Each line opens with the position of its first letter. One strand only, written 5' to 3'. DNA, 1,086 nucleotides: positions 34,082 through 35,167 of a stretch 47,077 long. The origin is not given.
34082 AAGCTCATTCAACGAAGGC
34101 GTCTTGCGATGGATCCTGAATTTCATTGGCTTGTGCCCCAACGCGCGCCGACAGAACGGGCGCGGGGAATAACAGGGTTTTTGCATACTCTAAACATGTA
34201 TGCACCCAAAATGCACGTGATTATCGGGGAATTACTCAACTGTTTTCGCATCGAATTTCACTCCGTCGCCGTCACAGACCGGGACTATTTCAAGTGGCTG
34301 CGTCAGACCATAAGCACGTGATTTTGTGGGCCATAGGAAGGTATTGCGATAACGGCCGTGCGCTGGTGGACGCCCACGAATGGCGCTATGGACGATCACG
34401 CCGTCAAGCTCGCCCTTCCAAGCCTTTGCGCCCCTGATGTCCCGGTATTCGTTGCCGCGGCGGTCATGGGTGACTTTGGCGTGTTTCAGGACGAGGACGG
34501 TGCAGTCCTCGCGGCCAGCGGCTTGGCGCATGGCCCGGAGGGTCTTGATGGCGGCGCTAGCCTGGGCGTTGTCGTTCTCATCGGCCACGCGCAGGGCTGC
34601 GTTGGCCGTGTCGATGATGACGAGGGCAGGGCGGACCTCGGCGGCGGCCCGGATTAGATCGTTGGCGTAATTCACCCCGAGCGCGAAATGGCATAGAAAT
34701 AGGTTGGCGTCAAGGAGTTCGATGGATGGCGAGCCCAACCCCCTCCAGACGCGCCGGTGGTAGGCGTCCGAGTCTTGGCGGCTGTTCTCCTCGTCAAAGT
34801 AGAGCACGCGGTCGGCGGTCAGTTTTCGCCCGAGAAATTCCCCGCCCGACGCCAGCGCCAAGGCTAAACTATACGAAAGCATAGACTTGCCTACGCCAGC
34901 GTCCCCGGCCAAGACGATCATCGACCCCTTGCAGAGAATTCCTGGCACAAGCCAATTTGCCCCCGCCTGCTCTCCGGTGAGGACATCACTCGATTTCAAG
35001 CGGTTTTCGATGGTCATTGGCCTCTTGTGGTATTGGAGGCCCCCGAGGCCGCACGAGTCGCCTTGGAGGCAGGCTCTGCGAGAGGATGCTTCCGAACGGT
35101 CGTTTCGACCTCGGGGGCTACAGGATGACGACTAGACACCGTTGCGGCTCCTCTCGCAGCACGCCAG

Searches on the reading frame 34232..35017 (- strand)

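Call 16: search_protein_families(library=phrogs, proteins=[window:34232-35017:-], max_evalue=0.001)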
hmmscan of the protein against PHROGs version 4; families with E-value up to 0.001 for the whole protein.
window:34232-35017:- (261 aa): 11 families
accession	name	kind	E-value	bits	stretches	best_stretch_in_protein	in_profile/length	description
phrog_3123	-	unknown function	3.2e-16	60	1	11-80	321-391/583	-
phrog_906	-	DNA, RNA and nucleotide metabolism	6.7e-16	59.2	1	21-209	517-695/872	DNA polymerase/primase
phrog_1284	-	unknown function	1.9e-13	51.4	1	7-185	14-189/306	-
phrog_2850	-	unknown function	2.4e-13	50.8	1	10-205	137-326/465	-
phrog_2597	-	DNA, RNA and nucleotide metabolism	2.2e-11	44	1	16-179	352-513/747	DNA primase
phrog_6012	-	DNA, RNA and nucleotide metabolism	2.4e-09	38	1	20-187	135-301/447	DNA helicase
phrog_25693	-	unknown function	2.5e-08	34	1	21-90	40-108/405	-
phrog_6357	-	unknown function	4.2e-08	33.8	1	4-180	8-164/321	-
phrog_239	-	DNA, RNA and nucleotide metabolism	3.7e-06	27.2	0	18-57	346-384/801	DNA primase/helicase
phrog_30286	-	unknown function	4.5e-05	22.9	1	20-199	103-284/590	-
phrog_13004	-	unknown function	6.1e-05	23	1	23-181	125-289/363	-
